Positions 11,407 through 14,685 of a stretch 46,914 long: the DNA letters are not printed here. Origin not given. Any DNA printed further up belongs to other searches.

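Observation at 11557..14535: Tail adaptor (gp11-like) domain fused to an SGNH/SASA-type esterase whose catalytic blocks are split by a ~550-aa insertion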

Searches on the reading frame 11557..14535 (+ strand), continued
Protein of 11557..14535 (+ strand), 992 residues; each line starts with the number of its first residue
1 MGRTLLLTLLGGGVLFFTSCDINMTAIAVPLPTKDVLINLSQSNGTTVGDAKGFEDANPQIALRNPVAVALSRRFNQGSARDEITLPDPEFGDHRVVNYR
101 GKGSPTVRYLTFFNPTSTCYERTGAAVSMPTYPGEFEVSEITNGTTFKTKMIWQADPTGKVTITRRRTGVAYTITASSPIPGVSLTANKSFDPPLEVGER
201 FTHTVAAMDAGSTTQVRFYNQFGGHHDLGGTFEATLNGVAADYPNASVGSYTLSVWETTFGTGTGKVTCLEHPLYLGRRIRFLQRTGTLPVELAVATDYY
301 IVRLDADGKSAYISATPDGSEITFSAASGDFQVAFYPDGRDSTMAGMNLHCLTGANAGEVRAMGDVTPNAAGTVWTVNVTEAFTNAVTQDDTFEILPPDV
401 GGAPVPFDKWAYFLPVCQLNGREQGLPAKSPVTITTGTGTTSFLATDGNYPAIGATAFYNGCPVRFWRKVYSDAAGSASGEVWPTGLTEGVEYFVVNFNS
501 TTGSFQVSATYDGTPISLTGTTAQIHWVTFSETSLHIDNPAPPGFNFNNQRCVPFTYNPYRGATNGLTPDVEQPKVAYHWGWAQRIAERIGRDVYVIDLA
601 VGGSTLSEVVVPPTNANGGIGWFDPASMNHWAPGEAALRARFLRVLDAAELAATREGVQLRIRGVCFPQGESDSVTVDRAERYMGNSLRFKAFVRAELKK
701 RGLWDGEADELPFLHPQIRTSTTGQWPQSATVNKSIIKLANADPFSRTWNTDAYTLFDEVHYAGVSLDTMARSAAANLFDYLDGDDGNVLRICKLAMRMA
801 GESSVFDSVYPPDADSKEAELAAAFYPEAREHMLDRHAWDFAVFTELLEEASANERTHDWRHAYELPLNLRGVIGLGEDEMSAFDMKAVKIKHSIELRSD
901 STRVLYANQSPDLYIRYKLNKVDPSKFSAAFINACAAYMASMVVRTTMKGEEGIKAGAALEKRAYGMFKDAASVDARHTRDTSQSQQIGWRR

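Call 38: predict_structure(alignment_id=A2)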
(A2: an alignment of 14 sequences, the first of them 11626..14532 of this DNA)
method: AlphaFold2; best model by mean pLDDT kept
length: 969 residues; sequences in the alignment: 14
mean_pLDDT: 70.4   pTM: 0.59
mean pLDDT of the five models: 70.4, 69.2, 67.6, 63.1, 61.3
residues with pLDDT >= 90: 64; 70-90: 516; 50-70: 222; < 50: 167
segments of 3 or more residues with pLDDT < 50: 1-6, 42-58, 93-109, 155-159, 200-206, 316-320, 395-403, 428-432, 510-517, 525-549, 585-611, 761-764, 856-864, 900-903, 955-969
pLDDT, mean of each block of 10 residues (from residue 1): 51 82 73 69 33 34 63 56 72 40 42 76 74 69 84 54 85 78 81 74 52 71 79 84 84 80 87 83 80 79 84 59 75 87 65 83 88 66 68 51 64 80 56 66 87 85 87 82 85 88 75 45 45 31 43 79 74 74 45 35 40 73 86 84 72 68 84 91 83 81 75 85 88 82 90 80 60 78 60 77 79 58 79 80 71 53 58 75 80 64 63 88 81 86 73 47 35
secondary structure, 60 per line:
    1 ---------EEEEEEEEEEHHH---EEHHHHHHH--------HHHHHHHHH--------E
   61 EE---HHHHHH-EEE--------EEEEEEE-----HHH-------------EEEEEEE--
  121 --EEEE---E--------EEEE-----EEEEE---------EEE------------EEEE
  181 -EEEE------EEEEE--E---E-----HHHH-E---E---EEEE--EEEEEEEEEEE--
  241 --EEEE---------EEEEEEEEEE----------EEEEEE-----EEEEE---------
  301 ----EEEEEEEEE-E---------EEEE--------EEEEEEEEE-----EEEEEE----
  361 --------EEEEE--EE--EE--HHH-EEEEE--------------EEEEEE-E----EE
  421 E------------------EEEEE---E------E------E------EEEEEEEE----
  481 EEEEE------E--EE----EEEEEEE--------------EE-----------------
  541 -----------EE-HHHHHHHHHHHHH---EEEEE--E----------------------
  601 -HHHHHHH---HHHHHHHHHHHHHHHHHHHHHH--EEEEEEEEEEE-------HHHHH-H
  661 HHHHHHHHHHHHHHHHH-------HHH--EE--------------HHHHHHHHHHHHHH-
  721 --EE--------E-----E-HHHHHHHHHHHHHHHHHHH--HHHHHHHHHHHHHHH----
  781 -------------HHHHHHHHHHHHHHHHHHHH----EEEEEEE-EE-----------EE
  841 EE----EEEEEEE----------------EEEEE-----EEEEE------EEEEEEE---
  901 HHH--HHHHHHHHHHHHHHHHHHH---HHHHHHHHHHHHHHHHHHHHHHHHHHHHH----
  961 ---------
elements in order (helices of 4 or more, strands of 3 or more residues): E10-19 H28-34 H43-51 E60-62 H66-71 E73-75 E84-90 E112-118 E123-126 E139-142 E148-152 E162-164 E177-180 E182-185 E192-196 H209-212 E222-225 E228-238 E243-246 E256-265 E276-281 E287-291 E305-313 E325-328 E337-345 E351-356 E369-373 E388-392 E407-412 E419-421 E440-444 E469-476 E481-485 E501-507 H555-567 E571-575 H602-608 H612-633 E636-646 H654-658 H660-677 H706-719 H741-759 H762-776 H794-813 E818-824 E839-842 E847-853 E870-874 E880-884 E891-897 H906-924 H928-956

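Call 42: fold_search(model_id=the predicted structure, library=pdb)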
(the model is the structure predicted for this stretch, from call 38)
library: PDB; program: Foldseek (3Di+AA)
matches with E <= 10: 554; with E <= 0.001: 11
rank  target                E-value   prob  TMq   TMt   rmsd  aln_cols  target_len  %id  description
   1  8ck1_E                4.4e-07  1.00  0.13  0.47   8.7       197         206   21  Carin 1 bacteriophage tail, connector and tail fibers assembly (released 2023-03-15)
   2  9efk_AA               9.8e-06  1.00  0.11  0.41   9.2       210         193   14  Cryo-EM structure of the portal-tail complex of LME-1 phage (released 2025-04-16)
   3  2apj_D                1.9e-05  1.00  0.15  0.57   5.1       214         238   17  X-Ray Structure of Protein from Arabidopsis Thaliana AT4G34215 at 1.6 Angstrom Resolution (released 2005-08-30)
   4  2apj_A                3.3e-05  1.00  0.15  0.52   5.2       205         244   16  X-Ray Structure of Protein from Arabidopsis Thaliana AT4G34215 at 1.6 Angstrom Resolution (released 2005-08-30)
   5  2apj_B                4.6e-05  1.00  0.15  0.54   3.9       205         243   17  X-Ray Structure of Protein from Arabidopsis Thaliana AT4G34215 at 1.6 Angstrom Resolution (released 2005-08-30)
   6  7kmm_A                5.4e-05  1.00  0.15  0.32  16.5       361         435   13  Crystal structure of XAC1771, a novel carbohydrate acetylesterase from Xanthomonas citri (released 2021-05-26)
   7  7kmm_B                7.3e-05  1.00  0.15  0.32  17.8       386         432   13  Crystal structure of XAC1771, a novel carbohydrate acetylesterase from Xanthomonas citri (released 2021-05-26)
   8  1zmb_A                8.1e-05  1.00  0.17  0.52   5.3       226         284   15  Crystal Structure of the Putative Acetylxylan Esterase from Clostridium acetobutylicum, Northeast Structural Genomics  (released 2005-05-17)
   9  8es4_C                3.6e-04  1.00  0.13  0.48   7.2       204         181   14  Focused reconstruction of HRP29 tail (released 2023-10-18)
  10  2apj_C                4.9e-04  1.00  0.15  0.54   3.9       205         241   16  X-Ray Structure of Protein from Arabidopsis Thaliana AT4G34215 at 1.6 Angstrom Resolution (released 2005-08-30)
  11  8vb4_M                9.0e-04  1.00  0.13  0.47   7.0       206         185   14  C12 portal and adaptor complex of the mature bacteriophage PhiM1 particle (released 2024-10-23)
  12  5mu4_B                4.2e-03  1.00  0.14  0.55   5.3       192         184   11  Tail Tubular Protein A of Klebsiella pneumoniae bacteriophage KP32 (released 2017-05-31)
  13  8i4m_G                4.9e-03  1.00  0.13  0.45   7.8       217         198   16  Portal-tail complex structure of the Cyanophage P-SCSP1u (released 2023-11-01)
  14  5mu4_A                5.2e-03  1.00  0.13  0.50   5.6       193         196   11  Tail Tubular Protein A of Klebsiella pneumoniae bacteriophage KP32 (released 2017-05-31)
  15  8f9p_A                6.0e-03  0.90  0.16  0.30  21.9       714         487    7  Dog sialic acid esterase (SIAE) inactive mutant S128A (released 2024-05-29)
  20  5mu4_C                1.8e-02  1.00  0.13  0.50   6.1       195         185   12  Tail Tubular Protein A of Klebsiella pneumoniae bacteriophage KP32 (released 2017-05-31)
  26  7ey7_M                2.7e-02  1.00  0.12  0.46   7.2       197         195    9  bacteriophage T7 tail complex (released 2021-09-22)
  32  5mu4_D                3.8e-02  1.00  0.13  0.52   5.5       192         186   11  Tail Tubular Protein A of Klebsiella pneumoniae bacteriophage KP32 (released 2017-05-31)
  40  6r21_M                5.5e-02  0.98  0.13  0.47   6.6       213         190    9  Cryo-EM structure of T7 bacteriophage fiberless tail complex (released 2019-09-04)
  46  7ey7_N                1.0e-01  0.94  0.12  0.43   8.5       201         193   10  bacteriophage T7 tail complex (released 2021-09-22)
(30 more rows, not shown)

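Call 54: fold_search(model_id=the predicted structure, library=viral)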
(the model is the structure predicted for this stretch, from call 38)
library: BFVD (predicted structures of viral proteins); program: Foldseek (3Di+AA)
matches with E <= 10: 539; with E <= 0.001: 54
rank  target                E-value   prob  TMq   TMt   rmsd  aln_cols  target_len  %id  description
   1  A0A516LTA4            3.1e-59  1.00  0.53  0.48  22.4      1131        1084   25  (no name in the UniProt tables at hand)
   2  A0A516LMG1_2          1.8e-35  1.00  0.37  0.44  12.0       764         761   25  (no name in the UniProt tables at hand)
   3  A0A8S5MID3            2.1e-09  1.00  0.13  0.50  10.0       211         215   20  Tail tubular protein [Siphoviridae sp. ctvyM23]
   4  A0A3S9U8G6            2.8e-09  1.00  0.13  0.47   9.3       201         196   21  Major tail subunit [Alteromonas phage ZP6]
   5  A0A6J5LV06            2.8e-08  1.00  0.13  0.46   8.4       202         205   23  Uncharacterized protein [uncultured Caudovirales phage]
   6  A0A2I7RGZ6            1.4e-07  1.00  0.14  0.54   7.2       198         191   20  (no name in the UniProt tables at hand)
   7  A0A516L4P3            2.1e-07  1.00  0.12  0.18  33.4       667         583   12  (no name in the UniProt tables at hand)
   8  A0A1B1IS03            2.6e-07  1.00  0.13  0.48   7.6       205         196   19  (no name in the UniProt tables at hand)
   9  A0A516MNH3            3.8e-07  1.00  0.13  0.47   8.4       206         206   16  (no name in the UniProt tables at hand)
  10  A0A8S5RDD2            7.8e-07  1.00  0.12  0.41   8.6       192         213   17  Tail tubular protein [virus sp. ctd0M1]
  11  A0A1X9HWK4            9.0e-07  1.00  0.16  0.16  30.9       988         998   12  (no name in the UniProt tables at hand)
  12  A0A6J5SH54            1.1e-06  1.00  0.12  0.43   8.4       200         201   18  Tail tubular protein A [uncultured Caudovirales phage]
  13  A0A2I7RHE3            1.5e-06  1.00  0.13  0.42   8.0       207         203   19  (no name in the UniProt tables at hand)
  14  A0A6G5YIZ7            1.6e-06  1.00  0.14  0.55   7.0       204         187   18  (no name in the UniProt tables at hand)
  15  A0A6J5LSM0            1.6e-06  1.00  0.12  0.20   9.1       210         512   16  Uncharacterized protein [uncultured Caudovirales phage]
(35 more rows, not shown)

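Call 67: find_encoding_contigs(protein=P0015, flank=10000, max_places=2)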
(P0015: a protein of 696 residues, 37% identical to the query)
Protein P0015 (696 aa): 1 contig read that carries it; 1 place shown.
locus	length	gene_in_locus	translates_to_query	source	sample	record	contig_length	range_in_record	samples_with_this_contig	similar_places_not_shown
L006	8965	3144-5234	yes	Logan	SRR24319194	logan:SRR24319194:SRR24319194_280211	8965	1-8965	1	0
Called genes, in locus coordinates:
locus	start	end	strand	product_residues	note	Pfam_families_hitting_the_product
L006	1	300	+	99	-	?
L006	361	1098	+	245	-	-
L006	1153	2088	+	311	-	PF20911:GP7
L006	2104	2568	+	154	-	-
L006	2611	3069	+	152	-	-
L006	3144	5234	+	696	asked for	PF03629:SASA (weak), PF20557:DnaT_2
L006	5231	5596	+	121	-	-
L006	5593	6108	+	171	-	-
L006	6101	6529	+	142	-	-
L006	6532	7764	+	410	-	PF18906:Phage_tube_2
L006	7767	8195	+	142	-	PF27119:Phage_YdaY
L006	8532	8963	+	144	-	?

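Call 89: find_encoding_contigs(protein=P0002, flank=3000, max_places=1)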
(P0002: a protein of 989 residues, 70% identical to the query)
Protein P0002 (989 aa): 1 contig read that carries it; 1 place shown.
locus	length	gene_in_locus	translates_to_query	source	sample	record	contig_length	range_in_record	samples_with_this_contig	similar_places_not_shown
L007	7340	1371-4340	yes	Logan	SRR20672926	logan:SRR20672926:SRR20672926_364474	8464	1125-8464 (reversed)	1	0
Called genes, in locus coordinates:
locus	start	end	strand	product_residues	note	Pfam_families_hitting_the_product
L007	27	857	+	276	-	-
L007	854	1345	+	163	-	-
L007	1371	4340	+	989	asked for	PF03629:SASA (weak)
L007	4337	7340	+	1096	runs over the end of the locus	-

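Call 90: find_encoding_contigs(protein=P0005, flank=3000, max_places=1)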
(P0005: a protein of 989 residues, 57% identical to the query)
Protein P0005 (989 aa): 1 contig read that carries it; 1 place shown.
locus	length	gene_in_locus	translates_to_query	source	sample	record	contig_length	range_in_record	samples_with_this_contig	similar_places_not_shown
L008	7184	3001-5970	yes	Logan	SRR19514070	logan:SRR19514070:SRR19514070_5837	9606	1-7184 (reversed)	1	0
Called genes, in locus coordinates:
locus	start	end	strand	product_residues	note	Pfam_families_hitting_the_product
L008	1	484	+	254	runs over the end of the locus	-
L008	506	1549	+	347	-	PF20911:GP7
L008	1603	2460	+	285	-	-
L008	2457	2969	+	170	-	-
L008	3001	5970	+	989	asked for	PF03629:SASA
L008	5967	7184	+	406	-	?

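Call 91: find_encoding_contigs(protein=P0008, flank=3000, max_places=1)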
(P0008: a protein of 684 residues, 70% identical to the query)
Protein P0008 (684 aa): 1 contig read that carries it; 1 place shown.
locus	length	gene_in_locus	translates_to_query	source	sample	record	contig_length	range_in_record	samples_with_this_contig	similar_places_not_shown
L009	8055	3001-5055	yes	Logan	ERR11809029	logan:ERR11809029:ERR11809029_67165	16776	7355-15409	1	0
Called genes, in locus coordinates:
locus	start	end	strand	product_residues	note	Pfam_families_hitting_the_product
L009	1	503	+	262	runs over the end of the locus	-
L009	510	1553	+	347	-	PF20911:GP7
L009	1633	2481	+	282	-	-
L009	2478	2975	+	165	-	-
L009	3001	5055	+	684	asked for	-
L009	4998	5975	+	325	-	-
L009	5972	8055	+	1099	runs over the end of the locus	-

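Call 93: find_encoding_contigs(protein=P0004, flank=1500, max_places=1)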
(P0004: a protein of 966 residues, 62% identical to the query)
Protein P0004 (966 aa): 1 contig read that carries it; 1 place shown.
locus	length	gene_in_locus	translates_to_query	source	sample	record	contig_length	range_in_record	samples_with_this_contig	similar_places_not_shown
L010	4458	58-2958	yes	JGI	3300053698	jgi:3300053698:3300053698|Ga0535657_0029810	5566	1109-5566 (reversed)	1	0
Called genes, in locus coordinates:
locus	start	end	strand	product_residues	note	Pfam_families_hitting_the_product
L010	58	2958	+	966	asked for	PF03629:SASA (weak)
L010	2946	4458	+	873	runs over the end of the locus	?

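Call 94: find_encoding_contigs(protein=P0006, flank=1500, max_places=1)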
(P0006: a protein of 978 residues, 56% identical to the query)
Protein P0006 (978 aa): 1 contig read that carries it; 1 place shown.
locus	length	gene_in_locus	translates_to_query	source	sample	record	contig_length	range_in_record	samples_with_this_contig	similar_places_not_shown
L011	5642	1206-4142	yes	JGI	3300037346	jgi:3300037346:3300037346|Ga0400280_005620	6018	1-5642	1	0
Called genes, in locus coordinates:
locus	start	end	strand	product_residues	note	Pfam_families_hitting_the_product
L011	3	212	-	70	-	?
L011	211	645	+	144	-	-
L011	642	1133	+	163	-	-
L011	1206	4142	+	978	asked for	PF03629:SASA (faint)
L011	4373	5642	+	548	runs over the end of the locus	?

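Call 95: find_encoding_contigs(protein=P0007, flank=1500, max_places=1)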
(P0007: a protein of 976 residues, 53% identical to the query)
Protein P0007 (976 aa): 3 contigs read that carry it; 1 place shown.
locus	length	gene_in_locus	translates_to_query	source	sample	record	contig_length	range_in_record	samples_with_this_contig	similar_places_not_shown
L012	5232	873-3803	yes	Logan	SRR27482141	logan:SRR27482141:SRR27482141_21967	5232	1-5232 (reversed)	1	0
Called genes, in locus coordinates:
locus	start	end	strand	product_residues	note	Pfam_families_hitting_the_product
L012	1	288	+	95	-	?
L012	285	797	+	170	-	-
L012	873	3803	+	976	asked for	PF03629:SASA (weak)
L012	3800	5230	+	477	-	?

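Call 105: get_annotated_region(hit=H3, flank=4500)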
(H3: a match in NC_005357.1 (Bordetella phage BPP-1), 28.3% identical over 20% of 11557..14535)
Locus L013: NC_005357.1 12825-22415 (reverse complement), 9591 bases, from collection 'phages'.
description: Bordetella phage BPP-1, complete genome.
organism: Bordetella phage BPP-1 (NCBI taxid 2885909)
taxonomy: Viruses; Duplodnaviria; Heunggongvirae; Uroviricota; Caudoviricetes; Rauchvirus; Rauchvirus BPP1
host: Bordetella bronchiseptica; source: -; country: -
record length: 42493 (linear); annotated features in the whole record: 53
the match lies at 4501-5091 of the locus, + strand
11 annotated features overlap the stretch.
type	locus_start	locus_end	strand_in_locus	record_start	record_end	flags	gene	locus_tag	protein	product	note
CDS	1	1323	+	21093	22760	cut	-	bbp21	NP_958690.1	head-tail adaptor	-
CDS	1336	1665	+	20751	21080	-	-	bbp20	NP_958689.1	hypothetical protein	-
CDS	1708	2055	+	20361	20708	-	-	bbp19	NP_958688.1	Bbp19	-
CDS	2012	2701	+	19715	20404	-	-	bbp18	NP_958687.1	protease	-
CDS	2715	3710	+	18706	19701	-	-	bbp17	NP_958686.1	major head protein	-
CDS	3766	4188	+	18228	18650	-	-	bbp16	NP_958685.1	hypothetical protein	-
CDS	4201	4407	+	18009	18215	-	-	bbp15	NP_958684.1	hypothetical protein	-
CDS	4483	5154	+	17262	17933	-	-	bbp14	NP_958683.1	tail protein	-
CDS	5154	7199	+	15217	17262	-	-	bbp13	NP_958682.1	tail protein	-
CDS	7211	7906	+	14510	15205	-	-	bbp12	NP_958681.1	internal virion protein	-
CDS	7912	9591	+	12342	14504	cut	-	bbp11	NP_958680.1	endolysin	contains a soluble transglycosylase and is encoded in the structural gene cassette of some Bordetella phages. This ...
